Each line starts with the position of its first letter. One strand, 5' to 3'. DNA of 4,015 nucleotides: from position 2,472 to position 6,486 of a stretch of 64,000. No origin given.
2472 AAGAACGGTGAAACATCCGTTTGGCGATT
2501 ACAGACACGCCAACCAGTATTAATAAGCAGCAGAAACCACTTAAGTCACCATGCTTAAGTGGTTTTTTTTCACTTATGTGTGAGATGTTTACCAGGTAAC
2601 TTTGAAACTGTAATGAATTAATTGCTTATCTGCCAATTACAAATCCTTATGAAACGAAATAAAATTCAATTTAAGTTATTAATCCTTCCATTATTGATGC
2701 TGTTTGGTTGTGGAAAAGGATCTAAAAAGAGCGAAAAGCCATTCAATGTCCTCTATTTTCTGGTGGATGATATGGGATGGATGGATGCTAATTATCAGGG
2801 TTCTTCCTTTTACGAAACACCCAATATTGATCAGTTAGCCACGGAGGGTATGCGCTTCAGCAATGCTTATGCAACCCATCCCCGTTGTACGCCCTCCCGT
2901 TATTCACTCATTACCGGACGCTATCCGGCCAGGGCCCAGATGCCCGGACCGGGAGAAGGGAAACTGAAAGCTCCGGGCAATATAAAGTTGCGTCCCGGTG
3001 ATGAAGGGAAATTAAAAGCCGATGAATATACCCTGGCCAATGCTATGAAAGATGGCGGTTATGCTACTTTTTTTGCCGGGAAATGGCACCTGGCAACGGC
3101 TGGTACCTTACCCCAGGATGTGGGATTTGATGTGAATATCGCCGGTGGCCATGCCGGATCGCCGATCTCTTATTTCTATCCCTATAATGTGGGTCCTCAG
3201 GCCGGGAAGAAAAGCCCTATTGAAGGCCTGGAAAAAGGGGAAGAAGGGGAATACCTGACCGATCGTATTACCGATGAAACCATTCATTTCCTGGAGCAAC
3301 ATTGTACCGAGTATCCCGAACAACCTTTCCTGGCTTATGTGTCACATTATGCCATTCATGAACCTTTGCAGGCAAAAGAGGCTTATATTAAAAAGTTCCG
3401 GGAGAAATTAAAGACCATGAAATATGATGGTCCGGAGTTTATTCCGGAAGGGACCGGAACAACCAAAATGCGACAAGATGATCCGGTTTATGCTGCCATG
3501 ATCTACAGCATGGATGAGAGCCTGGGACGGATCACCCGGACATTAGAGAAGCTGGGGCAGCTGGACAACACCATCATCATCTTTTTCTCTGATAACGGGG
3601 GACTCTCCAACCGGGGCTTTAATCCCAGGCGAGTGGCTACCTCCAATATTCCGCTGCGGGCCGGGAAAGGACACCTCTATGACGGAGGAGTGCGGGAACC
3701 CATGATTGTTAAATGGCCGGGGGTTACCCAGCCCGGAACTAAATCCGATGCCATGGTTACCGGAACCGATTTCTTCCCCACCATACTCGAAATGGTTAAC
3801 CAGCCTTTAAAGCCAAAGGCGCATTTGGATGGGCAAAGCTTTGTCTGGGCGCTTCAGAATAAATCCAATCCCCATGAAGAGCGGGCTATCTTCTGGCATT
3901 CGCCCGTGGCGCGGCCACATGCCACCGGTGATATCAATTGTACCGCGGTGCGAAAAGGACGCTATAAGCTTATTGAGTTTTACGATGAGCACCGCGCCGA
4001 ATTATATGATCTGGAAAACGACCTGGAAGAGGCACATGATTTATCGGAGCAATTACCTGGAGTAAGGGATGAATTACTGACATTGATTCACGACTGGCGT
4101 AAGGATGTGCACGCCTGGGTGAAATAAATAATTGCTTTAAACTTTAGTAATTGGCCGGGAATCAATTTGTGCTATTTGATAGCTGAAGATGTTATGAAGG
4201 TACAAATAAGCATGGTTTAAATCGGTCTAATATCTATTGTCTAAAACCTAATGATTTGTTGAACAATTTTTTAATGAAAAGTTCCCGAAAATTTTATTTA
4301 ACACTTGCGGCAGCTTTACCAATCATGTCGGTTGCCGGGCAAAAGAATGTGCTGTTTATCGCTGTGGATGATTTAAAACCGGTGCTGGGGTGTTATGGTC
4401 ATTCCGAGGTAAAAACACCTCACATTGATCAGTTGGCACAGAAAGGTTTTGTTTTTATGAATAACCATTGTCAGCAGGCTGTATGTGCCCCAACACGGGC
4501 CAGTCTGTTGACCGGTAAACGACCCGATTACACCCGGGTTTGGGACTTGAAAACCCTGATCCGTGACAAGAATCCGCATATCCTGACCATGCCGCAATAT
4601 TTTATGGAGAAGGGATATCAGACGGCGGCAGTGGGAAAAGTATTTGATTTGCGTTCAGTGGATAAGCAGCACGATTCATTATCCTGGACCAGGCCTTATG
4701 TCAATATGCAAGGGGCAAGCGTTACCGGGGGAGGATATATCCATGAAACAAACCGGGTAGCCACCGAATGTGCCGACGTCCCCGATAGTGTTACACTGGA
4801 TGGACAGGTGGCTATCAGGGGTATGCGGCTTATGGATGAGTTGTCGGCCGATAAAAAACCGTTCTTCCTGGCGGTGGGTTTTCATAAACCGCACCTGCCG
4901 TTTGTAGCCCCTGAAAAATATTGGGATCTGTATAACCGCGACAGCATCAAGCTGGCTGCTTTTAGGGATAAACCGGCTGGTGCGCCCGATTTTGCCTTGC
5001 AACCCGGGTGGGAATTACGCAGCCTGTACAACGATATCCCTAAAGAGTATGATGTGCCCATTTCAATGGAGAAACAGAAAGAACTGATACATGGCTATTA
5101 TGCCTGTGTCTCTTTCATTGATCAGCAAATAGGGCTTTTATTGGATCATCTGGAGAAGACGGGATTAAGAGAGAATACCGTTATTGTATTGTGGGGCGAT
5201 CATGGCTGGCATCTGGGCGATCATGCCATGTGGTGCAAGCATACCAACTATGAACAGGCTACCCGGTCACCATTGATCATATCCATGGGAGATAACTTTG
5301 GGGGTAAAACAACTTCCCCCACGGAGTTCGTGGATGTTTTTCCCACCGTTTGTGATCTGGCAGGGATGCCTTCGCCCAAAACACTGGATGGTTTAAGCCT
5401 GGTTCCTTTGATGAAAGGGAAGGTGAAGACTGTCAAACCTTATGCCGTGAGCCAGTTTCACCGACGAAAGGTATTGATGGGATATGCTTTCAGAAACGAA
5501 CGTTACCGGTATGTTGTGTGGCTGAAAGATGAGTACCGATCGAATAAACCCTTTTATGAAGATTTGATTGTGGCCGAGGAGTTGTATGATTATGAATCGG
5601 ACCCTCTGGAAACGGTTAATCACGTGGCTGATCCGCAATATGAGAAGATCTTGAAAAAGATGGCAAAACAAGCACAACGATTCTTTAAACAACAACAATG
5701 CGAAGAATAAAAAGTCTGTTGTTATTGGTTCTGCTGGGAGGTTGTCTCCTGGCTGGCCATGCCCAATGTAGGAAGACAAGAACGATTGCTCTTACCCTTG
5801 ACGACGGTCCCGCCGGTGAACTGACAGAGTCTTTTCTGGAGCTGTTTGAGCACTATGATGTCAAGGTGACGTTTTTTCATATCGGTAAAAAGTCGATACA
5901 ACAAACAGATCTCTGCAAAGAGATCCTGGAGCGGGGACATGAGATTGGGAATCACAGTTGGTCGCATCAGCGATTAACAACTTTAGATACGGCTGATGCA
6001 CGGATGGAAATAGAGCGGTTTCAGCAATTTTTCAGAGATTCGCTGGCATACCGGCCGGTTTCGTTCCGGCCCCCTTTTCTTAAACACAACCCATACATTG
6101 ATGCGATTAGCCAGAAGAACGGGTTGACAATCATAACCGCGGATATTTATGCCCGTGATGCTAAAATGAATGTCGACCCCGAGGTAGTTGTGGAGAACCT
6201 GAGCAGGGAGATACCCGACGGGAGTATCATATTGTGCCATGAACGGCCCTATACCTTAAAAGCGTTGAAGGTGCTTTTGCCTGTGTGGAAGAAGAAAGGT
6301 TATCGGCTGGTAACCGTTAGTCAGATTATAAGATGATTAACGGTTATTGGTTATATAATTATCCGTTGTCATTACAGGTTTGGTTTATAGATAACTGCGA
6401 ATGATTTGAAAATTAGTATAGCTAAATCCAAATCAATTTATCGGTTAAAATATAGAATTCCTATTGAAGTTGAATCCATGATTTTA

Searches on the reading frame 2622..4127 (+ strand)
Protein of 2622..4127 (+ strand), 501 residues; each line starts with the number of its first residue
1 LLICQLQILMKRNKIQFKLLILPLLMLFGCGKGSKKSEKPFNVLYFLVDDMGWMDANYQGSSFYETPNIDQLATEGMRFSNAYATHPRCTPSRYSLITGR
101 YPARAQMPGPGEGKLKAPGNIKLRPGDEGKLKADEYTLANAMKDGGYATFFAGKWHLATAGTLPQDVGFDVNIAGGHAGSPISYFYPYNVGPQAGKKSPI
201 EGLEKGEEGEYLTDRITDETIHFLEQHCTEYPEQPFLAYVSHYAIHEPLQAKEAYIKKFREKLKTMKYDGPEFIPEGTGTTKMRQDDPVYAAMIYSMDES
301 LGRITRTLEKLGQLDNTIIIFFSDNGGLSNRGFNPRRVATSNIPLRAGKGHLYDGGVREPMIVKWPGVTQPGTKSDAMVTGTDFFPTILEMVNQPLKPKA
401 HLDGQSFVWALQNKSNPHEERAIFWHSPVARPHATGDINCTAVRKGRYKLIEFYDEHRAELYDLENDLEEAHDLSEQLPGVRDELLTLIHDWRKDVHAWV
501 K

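Call 33: search_protein_families(library=pfam, proteins=[window:2622-4127:+])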
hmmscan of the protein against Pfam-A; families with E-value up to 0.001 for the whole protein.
window:2622-4127:+ (501 aa): 3 families
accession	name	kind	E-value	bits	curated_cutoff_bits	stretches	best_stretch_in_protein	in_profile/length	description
PF00884.28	Sulfatase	-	2.5e-56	191.6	25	1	42-392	2-299/301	Sulfatase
PF16347.10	SGSH_C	-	2.9e-19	70.2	29.3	1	349-477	8-134/154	N-sulphoglucosamine sulphohydrolase, C-terminal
PF01663.27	Phosphodiest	-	5.2e-08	33.3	23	1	57-104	12-59/342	Type I phosphodiesterase / nucleotide pyrophosphatase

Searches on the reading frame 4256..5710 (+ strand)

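Call 33: search_protein_families(library=pfam, proteins=[window:4256-5710:+])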
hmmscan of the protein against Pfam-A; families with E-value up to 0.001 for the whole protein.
window:4256-5710:+ (484 aa): 4 families
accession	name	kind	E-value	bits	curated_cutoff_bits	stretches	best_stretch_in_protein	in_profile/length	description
PF00884.28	Sulfatase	-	2.9e-43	148.7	25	1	30-371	1-301/301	Sulfatase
PF16347.10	SGSH_C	-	2.7e-15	57.3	29.3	1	321-475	1-150/154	N-sulphoglucosamine sulphohydrolase, C-terminal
PF01663.27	Phosphodiest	-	1.2e-07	32.1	23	0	285-318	188-221/342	Type I phosphodiesterase / nucleotide pyrophosphatase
PF02995.22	DUF229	-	4.4e-05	22.8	25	1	274-325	299-350/496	Protein of unknown function (DUF229)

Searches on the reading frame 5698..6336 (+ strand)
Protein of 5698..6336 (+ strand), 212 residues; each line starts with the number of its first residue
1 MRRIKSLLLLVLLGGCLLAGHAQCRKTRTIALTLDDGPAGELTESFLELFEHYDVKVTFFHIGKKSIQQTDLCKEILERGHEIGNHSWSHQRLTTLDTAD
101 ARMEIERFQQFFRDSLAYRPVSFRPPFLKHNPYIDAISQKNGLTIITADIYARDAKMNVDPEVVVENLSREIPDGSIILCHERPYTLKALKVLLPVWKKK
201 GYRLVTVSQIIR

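Call 33: search_protein_families(library=pfam, proteins=[window:5698-6336:+])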
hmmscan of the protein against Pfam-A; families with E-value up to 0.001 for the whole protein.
window:5698-6336:+ (212 aa): 1 family
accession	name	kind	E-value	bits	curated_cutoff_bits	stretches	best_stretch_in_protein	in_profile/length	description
PF01522.26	Polysacc_deac_1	-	3.4e-31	108.2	23.1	1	24-145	3-123/124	Polysaccharide deacetylase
